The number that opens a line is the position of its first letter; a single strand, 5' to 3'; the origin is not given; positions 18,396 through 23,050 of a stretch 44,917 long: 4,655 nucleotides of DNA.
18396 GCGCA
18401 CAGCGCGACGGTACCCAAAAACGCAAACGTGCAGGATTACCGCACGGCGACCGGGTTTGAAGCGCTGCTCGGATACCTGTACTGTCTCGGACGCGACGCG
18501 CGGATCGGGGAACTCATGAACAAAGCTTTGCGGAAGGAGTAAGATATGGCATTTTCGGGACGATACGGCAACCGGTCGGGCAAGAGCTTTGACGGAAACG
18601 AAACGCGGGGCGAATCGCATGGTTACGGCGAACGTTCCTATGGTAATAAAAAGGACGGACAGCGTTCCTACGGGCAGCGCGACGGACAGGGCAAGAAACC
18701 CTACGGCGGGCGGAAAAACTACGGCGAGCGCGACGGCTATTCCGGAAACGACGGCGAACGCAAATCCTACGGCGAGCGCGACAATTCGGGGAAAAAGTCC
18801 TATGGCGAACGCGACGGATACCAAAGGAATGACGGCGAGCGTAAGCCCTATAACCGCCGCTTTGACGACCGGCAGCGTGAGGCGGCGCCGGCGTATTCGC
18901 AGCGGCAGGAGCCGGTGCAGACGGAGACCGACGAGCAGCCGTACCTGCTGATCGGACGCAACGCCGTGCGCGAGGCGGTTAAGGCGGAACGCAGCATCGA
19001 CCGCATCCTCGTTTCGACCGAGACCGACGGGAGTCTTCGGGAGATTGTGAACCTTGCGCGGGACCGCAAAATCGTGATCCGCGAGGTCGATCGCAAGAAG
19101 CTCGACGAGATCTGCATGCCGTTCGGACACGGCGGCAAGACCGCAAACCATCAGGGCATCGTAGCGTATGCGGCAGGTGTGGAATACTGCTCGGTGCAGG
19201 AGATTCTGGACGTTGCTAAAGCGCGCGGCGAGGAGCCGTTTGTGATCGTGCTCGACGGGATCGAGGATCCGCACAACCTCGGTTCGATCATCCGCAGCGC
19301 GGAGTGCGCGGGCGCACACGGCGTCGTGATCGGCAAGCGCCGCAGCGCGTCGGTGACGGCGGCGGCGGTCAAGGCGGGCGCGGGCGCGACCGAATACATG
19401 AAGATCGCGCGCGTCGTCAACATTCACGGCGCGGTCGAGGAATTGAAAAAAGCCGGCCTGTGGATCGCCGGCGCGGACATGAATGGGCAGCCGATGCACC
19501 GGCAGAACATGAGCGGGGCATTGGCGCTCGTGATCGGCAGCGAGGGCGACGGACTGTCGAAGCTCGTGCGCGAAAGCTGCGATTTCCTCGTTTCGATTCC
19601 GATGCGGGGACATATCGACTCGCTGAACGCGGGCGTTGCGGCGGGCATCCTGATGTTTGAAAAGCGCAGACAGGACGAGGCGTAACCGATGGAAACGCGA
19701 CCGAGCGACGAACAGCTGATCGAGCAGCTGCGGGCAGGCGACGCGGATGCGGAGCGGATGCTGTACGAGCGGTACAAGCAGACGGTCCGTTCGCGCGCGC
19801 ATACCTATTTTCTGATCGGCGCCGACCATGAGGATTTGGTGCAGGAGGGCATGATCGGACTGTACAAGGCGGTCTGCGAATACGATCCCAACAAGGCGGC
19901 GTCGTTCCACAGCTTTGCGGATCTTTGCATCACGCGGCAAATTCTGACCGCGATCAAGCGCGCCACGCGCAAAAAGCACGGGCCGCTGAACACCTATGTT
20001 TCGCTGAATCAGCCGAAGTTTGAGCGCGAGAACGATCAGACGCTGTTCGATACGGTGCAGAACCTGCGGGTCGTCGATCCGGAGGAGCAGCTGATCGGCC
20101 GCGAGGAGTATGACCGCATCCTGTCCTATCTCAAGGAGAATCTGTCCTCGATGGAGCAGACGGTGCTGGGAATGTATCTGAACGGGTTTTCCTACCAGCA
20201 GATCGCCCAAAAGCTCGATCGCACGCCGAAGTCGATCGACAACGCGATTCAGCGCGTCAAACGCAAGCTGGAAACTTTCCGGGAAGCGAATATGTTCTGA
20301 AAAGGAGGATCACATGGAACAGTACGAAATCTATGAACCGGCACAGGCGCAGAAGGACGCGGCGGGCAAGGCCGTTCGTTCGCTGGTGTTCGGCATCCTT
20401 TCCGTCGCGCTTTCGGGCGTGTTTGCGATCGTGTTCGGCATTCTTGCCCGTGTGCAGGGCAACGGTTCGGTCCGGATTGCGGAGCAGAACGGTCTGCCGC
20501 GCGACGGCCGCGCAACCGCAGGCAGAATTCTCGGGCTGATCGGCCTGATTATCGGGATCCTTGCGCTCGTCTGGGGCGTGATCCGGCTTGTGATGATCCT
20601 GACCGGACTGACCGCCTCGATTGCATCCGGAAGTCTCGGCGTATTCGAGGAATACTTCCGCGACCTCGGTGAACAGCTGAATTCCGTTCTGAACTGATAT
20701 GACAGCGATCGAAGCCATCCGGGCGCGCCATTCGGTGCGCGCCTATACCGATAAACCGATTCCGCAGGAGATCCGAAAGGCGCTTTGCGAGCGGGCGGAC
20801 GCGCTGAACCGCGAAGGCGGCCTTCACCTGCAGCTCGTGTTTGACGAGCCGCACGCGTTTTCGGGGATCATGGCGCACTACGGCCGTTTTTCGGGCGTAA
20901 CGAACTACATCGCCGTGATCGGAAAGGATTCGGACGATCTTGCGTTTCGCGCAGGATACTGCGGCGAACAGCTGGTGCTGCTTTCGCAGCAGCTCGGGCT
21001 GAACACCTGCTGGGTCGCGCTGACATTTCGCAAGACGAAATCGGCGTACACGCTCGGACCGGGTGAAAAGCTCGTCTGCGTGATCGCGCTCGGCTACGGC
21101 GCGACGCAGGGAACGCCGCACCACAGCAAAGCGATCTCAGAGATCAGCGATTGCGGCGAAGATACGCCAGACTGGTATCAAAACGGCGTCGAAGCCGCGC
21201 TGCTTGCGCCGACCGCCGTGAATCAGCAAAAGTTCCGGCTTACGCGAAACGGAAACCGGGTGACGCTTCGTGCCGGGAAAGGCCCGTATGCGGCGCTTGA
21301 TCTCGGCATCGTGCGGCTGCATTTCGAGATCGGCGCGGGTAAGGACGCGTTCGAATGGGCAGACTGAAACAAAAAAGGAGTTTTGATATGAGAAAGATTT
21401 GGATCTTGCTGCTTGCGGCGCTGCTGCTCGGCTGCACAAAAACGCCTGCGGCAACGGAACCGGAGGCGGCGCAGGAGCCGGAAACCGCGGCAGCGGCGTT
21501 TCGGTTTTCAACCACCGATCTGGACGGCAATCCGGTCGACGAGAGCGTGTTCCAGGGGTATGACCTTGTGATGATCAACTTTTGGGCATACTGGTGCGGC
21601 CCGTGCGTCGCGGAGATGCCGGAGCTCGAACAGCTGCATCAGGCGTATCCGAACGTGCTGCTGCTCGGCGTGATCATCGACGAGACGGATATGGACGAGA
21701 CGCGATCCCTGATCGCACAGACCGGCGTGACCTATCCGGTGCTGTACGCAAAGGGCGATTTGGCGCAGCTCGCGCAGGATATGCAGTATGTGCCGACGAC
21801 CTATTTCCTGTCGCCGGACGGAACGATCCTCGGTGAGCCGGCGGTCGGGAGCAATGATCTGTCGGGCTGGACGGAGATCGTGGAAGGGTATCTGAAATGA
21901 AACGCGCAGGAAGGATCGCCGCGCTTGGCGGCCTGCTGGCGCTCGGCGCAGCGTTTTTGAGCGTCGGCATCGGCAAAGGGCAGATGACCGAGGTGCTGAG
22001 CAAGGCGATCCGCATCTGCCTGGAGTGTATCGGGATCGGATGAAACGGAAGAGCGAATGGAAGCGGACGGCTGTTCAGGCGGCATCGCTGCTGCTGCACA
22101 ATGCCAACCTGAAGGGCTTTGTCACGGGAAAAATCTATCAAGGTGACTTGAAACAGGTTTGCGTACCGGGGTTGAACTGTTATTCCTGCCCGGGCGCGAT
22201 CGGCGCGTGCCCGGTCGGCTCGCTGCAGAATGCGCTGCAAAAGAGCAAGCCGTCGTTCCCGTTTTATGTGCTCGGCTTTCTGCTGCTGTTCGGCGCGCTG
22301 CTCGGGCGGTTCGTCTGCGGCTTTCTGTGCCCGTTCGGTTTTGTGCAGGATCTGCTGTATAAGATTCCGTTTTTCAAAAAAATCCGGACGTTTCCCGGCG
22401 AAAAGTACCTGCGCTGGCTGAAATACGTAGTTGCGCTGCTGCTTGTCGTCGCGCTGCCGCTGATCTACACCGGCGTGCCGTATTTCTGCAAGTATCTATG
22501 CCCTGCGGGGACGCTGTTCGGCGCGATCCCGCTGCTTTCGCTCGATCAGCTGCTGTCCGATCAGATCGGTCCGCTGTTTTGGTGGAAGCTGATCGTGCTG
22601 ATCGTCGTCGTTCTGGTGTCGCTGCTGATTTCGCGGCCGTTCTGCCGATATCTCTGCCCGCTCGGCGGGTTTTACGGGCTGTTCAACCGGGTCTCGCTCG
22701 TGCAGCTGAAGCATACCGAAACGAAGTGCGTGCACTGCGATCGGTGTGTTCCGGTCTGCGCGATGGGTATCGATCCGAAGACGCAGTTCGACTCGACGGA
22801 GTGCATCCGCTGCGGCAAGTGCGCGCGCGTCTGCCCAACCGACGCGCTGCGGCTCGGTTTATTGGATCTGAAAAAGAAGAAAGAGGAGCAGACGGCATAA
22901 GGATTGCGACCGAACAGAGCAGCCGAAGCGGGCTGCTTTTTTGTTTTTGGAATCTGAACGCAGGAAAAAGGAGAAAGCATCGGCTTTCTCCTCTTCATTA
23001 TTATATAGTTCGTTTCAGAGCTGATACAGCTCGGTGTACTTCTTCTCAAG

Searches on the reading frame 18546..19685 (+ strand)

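Call 21: search_protein_families(library=pfam, proteins=[window:18546-19685:+], max_evalue=0.0001)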
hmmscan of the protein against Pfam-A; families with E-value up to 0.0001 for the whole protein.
window:18546-19685:+ (379 aa): 2 families
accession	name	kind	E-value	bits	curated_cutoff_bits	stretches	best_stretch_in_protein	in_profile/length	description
PF00588.24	SpoU_methylase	-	1.7e-41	142.1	29.7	1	232-371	2-142/142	SpoU rRNA Methylase family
PF08032.17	SpoU_sub_bind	-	2.1e-15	57.2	22.8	1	134-214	1-75/76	RNA 2'-O ribose methyltransferase substrate binding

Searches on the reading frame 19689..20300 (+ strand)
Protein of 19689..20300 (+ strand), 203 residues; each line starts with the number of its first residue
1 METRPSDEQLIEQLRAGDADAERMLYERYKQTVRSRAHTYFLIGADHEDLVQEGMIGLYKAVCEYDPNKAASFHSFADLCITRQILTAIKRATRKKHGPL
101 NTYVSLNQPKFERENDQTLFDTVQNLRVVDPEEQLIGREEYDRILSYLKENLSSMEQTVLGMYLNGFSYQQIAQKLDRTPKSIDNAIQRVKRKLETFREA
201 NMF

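Call 21: search_protein_families(library=pfam, proteins=[window:19689-20300:+], max_evalue=0.0001)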
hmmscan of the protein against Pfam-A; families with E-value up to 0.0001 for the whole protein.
window:19689-20300:+ (203 aa): 4 families
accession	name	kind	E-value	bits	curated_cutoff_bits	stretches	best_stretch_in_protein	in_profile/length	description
PF04542.20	Sigma70_r2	-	1.5e-16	60.4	24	1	25-94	1-70/71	Sigma-70 region 2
PF08281.18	Sigma70_r4_2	-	1.6e-08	34.5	25.7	1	150-194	9-54/54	Sigma-70, region 4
PF00196.25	GerE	-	1e-06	28.7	23.5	1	151-196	2-47/57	Bacterial regulatory proteins, luxR family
PF07638.17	Sigma70_ECF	-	5.7e-06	26.8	21.1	1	9-194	6-179/185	ECF sigma factor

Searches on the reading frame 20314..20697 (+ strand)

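Call 21: search_protein_families(library=pfam, proteins=[window:20314-20697:+], max_evalue=0.0001)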
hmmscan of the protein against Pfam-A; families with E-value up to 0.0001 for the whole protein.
window:20314-20697:+ (127 aa): 1 family
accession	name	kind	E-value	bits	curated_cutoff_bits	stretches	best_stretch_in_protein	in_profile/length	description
PF13828.11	DUF4190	-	2.3e-05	24.5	35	1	20-84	2-62/62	Domain of unknown function (DUF4190)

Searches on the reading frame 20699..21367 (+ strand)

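Call 21: search_protein_families(library=pfam, proteins=[window:20699-21367:+], max_evalue=0.0001)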
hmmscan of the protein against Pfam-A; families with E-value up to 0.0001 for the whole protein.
window:20699-21367:+ (222 aa): 2 families
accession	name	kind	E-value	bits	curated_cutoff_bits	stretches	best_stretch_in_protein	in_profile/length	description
PF14512.11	TM1586_NiRdase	-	8.5e-75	251.5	27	1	4-213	3-215/215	Putative TM nitroreductase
PF00881.29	Nitroreductase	-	3.8e-10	40.6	23.5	0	7-33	1-27/167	Nitroreductase family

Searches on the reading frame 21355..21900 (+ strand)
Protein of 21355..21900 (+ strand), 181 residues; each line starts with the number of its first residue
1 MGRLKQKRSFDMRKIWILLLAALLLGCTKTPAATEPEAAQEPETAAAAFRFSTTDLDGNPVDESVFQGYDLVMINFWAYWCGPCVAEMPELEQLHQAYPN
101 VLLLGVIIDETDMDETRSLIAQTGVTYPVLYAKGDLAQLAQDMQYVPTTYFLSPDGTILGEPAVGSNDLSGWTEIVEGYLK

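Call 21: search_protein_families(library=pfam, proteins=[window:21355-21900:+], max_evalue=0.0001)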
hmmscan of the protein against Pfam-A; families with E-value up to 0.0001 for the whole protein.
window:21355-21900:+ (181 aa): 4 families
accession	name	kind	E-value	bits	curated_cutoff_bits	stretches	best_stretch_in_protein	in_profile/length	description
PF00578.27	AhpC-TSA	-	4.5e-14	52.9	26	1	47-158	4-121/124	AhpC/TSA family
PF08534.16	Redoxin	-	6.8e-11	42.6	26.6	1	46-137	6-98/148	Redoxin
PF00085.26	Thioredoxin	-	4.9e-10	39.8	23.5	1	62-130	11-76/103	Thioredoxin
PF13905.12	Thioredoxin_8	-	2.2e-08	34.8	27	1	70-158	2-94/94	Thioredoxin-like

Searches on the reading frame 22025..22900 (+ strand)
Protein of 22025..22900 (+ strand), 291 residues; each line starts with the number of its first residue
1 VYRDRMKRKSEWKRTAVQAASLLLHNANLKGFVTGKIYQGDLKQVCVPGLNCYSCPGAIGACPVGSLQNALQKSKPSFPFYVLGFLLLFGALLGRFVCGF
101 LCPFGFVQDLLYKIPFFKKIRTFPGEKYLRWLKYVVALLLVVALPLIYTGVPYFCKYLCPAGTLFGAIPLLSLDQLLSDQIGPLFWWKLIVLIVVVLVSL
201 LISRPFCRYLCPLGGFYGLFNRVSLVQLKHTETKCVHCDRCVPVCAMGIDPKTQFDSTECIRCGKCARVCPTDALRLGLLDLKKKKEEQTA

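Call 21: search_protein_families(library=pfam, proteins=[window:22025-22900:+], max_evalue=0.0001)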
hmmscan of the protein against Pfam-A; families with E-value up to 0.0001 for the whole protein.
window:22025-22900:+ (291 aa): 7 families
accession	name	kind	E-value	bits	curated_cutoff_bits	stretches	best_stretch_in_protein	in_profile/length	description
PF12801.12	Fer4_5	-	5.5e-22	77.9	22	2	83-123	9-47/48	4Fe-4S binding domain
PF00037.32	Fer4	-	1.2e-09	38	21.1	1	254-276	2-24/24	4Fe-4S binding domain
PF12838.12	Fer4_7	-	1.8e-09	38.4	27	1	254-274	32-52/52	4Fe-4S dicluster domain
PF12837.12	Fer4_6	-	3e-07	30.5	25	1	254-275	3-24/24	4Fe-4S binding domain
PF13237.11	Fer4_10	-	1.3e-06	28.6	25.5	0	254-272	3-21/53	4Fe-4S dicluster domain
PF14697.11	Fer4_21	-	2.7e-05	24.7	35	0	232-276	5-58/59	4Fe-4S dicluster domain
PF13187.11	Fer4_9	-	6.7e-05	23.3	27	0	234-274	1-51/52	4Fe-4S dicluster domain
